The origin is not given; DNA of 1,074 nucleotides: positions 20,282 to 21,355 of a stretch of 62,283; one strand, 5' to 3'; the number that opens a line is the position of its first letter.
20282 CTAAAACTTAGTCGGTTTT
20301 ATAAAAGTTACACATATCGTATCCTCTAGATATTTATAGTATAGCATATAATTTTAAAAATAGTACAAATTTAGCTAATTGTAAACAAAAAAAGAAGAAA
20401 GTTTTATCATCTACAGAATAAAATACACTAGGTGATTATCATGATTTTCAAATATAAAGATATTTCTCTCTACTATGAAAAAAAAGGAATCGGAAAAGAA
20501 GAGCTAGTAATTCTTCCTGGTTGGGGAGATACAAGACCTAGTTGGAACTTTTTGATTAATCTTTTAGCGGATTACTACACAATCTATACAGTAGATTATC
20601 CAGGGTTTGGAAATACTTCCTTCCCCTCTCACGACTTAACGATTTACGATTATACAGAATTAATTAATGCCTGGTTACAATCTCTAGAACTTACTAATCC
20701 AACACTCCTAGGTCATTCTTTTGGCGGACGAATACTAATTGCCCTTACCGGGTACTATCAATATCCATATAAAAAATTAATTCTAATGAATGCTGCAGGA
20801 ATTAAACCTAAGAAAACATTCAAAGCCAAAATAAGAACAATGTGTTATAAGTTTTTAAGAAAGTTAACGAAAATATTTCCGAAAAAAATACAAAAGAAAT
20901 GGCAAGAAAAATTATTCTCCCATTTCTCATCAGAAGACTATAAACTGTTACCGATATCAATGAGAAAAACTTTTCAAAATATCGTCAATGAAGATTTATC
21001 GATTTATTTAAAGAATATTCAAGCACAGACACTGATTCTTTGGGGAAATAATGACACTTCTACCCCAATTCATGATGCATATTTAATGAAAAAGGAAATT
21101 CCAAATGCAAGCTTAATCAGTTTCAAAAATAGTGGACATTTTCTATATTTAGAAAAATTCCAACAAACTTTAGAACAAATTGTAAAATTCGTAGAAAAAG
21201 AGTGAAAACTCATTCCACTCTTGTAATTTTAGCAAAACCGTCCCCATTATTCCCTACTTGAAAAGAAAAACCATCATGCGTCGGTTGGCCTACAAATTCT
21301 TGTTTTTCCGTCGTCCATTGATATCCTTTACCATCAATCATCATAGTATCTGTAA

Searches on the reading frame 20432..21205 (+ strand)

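Call 6: search_protein_families(library=pfam, proteins=[window:20432-21205:+], max_evalue=0.01)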
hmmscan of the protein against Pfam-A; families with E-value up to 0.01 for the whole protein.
window:20432-21205:+ (257 aa): 6 families
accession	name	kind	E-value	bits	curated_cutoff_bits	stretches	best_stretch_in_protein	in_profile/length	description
PF00561.26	Abhydrolase_1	-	2.5e-26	93.3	25.8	2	25-135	3-114/245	alpha/beta hydrolase fold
PF12697.13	Abhydrolase_6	-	2.8e-18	67.8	26.3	1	25-241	1-209/217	Alpha/beta hydrolase family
PF12146.15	Hydrolase_4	-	5.4e-09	36.1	27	1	44-236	27-232/239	Serine aminopeptidase, S33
PF06342.18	DUF1057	-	1.7e-06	27.7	21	1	53-242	67-248/297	Alpha/beta hydrolase of unknown function (DUF1057)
PF08386.16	Abhydrolase_4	-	0.00061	20.3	21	1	197-248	34-84/103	TAP-like protein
PF08840.17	BAAT_C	-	0.0035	17.9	20.9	1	91-239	25-161/210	BAAT / Acyl-CoA thioester hydrolase C terminal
